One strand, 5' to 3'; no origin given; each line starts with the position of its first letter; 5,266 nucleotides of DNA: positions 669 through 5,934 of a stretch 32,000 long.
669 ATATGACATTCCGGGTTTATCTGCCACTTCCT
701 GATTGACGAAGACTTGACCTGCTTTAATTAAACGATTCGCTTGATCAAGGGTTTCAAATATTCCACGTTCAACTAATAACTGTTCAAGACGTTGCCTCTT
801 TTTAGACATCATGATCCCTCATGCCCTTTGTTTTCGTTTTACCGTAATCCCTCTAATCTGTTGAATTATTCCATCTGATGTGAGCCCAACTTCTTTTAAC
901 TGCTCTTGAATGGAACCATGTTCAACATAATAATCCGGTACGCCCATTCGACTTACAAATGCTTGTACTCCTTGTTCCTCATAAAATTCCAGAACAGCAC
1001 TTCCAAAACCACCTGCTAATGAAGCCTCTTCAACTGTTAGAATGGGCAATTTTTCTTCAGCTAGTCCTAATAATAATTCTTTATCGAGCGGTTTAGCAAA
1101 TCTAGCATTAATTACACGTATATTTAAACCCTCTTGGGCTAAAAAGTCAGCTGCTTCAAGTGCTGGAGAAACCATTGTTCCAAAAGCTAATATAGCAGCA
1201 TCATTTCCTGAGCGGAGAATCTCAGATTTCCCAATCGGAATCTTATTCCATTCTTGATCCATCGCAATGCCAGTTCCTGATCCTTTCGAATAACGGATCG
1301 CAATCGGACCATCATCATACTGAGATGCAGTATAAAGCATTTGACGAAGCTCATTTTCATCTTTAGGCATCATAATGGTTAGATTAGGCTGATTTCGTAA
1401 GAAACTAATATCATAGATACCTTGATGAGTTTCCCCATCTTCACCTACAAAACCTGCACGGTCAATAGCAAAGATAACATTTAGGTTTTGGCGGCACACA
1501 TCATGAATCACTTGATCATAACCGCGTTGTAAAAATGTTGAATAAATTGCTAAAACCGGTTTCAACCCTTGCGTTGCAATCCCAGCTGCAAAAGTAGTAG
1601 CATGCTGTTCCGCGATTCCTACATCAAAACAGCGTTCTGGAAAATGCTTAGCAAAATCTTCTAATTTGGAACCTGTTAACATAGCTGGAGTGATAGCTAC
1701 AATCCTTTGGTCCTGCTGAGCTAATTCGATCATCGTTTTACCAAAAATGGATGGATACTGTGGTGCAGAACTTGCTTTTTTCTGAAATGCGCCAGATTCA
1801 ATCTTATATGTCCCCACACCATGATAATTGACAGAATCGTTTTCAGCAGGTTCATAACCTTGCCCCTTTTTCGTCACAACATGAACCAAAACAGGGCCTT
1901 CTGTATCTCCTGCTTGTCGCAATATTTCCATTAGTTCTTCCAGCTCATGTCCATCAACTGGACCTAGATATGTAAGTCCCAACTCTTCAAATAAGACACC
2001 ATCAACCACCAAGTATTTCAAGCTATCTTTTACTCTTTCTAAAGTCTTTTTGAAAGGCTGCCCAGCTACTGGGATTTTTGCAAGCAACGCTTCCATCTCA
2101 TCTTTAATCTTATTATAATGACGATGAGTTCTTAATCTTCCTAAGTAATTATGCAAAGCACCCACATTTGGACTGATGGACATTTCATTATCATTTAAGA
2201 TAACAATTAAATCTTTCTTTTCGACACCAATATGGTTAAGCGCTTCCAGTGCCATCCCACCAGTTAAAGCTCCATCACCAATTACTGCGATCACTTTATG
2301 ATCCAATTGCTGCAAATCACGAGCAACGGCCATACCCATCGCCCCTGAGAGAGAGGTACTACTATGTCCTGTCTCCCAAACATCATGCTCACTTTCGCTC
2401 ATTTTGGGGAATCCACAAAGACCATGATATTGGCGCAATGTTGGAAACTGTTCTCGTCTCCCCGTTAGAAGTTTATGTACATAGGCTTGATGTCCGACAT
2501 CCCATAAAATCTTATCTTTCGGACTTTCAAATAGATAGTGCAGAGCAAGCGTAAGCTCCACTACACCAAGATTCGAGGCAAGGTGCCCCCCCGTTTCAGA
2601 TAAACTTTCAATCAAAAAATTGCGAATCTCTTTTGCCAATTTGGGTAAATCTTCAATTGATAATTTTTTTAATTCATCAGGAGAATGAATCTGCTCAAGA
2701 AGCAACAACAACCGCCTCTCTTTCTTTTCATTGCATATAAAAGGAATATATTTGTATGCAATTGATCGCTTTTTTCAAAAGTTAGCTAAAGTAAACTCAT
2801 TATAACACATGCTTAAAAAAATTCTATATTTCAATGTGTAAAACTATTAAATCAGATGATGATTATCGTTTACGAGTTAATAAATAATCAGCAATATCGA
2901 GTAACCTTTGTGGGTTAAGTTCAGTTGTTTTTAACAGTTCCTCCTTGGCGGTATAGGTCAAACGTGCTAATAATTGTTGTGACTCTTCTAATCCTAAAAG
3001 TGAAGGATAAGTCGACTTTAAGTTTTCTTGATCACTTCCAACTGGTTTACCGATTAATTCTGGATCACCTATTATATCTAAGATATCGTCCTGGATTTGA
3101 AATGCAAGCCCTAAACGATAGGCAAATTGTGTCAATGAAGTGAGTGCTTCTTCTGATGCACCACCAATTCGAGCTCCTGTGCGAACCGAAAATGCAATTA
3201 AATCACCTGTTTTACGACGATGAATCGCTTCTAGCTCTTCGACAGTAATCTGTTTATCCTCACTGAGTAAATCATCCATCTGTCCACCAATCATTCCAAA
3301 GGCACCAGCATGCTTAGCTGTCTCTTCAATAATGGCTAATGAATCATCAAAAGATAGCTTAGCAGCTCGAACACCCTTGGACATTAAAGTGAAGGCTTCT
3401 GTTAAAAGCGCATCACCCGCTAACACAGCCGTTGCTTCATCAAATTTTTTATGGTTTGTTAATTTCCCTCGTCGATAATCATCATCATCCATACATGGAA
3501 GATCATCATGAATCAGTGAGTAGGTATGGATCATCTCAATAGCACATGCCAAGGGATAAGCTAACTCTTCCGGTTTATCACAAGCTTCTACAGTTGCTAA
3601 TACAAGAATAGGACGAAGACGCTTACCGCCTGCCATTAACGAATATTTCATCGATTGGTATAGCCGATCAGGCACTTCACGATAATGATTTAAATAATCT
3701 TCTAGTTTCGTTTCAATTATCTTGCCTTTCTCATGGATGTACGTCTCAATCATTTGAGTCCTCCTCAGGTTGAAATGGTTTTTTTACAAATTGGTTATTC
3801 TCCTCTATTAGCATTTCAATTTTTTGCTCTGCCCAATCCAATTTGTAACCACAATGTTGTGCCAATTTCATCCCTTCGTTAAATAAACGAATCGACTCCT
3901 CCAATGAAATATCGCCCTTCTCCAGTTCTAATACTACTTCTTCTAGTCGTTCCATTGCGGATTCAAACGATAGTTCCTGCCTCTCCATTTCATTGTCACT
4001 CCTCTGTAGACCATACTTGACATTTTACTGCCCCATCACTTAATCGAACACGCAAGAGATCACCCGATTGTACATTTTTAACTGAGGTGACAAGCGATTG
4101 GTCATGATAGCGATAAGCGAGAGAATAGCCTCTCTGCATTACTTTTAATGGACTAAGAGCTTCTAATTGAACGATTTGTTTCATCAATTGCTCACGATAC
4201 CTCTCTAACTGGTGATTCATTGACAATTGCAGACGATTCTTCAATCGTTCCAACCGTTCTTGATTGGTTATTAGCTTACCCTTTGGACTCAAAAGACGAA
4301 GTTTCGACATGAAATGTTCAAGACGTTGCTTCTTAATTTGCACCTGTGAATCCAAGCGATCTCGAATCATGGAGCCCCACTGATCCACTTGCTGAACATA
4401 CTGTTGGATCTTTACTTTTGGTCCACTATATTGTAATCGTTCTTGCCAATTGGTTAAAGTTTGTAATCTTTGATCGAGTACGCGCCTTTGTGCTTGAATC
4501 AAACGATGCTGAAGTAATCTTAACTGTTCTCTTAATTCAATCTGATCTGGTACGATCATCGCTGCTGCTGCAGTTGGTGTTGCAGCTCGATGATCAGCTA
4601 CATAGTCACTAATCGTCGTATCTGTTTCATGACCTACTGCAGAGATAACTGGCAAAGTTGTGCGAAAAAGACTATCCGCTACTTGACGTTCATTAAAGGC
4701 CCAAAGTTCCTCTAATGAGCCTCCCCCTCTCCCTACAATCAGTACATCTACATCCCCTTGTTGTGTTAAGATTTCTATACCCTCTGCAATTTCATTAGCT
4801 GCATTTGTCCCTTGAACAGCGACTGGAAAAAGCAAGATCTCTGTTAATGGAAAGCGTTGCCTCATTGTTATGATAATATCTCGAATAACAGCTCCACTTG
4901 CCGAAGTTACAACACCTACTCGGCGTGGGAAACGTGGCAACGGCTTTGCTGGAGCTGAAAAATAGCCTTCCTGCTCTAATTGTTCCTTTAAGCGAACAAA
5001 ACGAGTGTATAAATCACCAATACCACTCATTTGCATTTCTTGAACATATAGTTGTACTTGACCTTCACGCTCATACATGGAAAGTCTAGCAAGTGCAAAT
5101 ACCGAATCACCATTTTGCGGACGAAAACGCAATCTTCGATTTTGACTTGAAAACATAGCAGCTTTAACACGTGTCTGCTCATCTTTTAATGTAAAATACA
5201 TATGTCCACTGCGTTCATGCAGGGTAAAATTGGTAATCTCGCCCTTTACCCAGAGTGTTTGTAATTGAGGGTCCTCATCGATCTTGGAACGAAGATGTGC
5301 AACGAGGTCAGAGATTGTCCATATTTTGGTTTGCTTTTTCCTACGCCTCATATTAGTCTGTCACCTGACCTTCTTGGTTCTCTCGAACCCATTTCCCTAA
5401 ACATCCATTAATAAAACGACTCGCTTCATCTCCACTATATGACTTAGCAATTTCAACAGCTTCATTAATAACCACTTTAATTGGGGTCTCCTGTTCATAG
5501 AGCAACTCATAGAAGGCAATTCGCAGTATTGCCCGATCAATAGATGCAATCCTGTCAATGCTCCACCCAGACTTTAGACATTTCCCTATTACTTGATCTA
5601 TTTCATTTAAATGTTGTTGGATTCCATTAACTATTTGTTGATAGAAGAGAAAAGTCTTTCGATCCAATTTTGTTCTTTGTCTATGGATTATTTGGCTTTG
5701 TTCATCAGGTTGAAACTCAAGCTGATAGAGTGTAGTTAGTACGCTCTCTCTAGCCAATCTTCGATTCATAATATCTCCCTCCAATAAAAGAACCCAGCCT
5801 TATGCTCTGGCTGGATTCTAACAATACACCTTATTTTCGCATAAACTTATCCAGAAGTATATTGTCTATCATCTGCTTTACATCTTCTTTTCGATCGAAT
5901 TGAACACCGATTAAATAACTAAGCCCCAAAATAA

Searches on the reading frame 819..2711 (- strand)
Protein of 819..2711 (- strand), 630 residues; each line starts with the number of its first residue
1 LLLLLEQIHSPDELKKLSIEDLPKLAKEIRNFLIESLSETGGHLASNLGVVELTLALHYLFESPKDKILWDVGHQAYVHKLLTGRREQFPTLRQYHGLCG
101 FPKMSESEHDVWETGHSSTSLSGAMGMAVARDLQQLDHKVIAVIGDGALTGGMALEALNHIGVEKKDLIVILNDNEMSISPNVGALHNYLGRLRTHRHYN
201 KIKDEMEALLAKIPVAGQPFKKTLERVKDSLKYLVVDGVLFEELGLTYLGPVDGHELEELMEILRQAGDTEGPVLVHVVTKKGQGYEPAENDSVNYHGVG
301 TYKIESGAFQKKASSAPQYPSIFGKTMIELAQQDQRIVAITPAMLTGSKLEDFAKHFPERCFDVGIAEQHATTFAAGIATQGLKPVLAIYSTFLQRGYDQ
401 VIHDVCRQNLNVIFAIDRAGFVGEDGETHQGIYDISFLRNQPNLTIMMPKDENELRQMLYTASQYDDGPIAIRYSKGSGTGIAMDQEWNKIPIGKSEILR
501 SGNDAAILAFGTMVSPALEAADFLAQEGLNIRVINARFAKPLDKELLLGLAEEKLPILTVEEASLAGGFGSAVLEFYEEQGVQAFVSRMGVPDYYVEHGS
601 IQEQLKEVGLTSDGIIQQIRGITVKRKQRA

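Call 82: search_protein_families(library=pfam, proteins=[window:819-2711:-], max_evalue=0.00001)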
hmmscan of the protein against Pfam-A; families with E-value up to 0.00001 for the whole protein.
window:819-2711:- (630 aa): 4 families
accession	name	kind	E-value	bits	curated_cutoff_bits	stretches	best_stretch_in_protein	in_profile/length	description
PF13292.11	DXP_synthase_N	-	2.1e-125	417.9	21.2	1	5-280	1-274/274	1-deoxy-D-xylulose-5-phosphate synthase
PF02779.29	Transket_pyr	-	5.9e-46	156.7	27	1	318-478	4-171/174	Transketolase, pyrimidine binding domain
PF02780.25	Transketolase_C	-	7.7e-33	113.5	25.9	1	494-615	1-124/124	Transketolase, C-terminal domain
PF02775.26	TPP_enzyme_C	-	2.9e-07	30.8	21.9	0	119-177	32-84/151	Thiamine pyrophosphate enzyme, C-terminal TPP binding domain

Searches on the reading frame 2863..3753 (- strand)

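Call 82: search_protein_families(library=pfam, proteins=[window:2863-3753:-], max_evalue=0.00001)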
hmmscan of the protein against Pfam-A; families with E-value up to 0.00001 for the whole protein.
window:2863-3753:- (296 aa): 1 family
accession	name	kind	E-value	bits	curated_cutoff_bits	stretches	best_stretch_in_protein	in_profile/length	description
PF00348.22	polyprenyl_synt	-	8.1e-62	209.1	27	1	30-262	3-230/251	Polyprenyl synthetase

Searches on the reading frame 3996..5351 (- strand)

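Call 82: search_protein_families(library=pfam, proteins=[window:3996-5351:-], max_evalue=0.00001)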
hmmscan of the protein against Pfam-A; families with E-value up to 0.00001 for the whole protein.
window:3996-5351:- (451 aa): 3 families
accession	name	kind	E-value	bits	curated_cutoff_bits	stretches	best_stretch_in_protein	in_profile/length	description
PF02601.20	Exonuc_VII_L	-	9.1e-103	344.5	35.9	1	135-445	7-315/315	Exonuclease VII, large subunit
PF13742.12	tRNA_anti_2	-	1.7e-28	99.1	27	1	11-107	1-95/95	OB-fold nucleic acid binding domain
PF01336.31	tRNA_anti-codon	-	2.3e-10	40.7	27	1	34-107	2-73/75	OB-fold nucleic acid binding domain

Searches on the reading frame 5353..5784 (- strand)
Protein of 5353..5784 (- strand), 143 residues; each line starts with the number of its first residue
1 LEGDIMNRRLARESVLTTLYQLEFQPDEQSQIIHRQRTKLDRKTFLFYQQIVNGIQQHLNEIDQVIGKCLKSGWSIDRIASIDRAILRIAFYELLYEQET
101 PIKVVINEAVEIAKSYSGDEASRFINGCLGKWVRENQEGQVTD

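Call 82: search_protein_families(library=pfam, proteins=[window:5353-5784:-], max_evalue=0.00001)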
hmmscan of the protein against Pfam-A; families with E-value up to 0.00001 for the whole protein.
window:5353-5784:- (143 aa): 1 family
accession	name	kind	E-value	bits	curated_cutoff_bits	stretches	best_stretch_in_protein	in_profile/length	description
PF01029.23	NusB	-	8.5e-34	117.2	23.1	1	11-133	3-132/133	NusB family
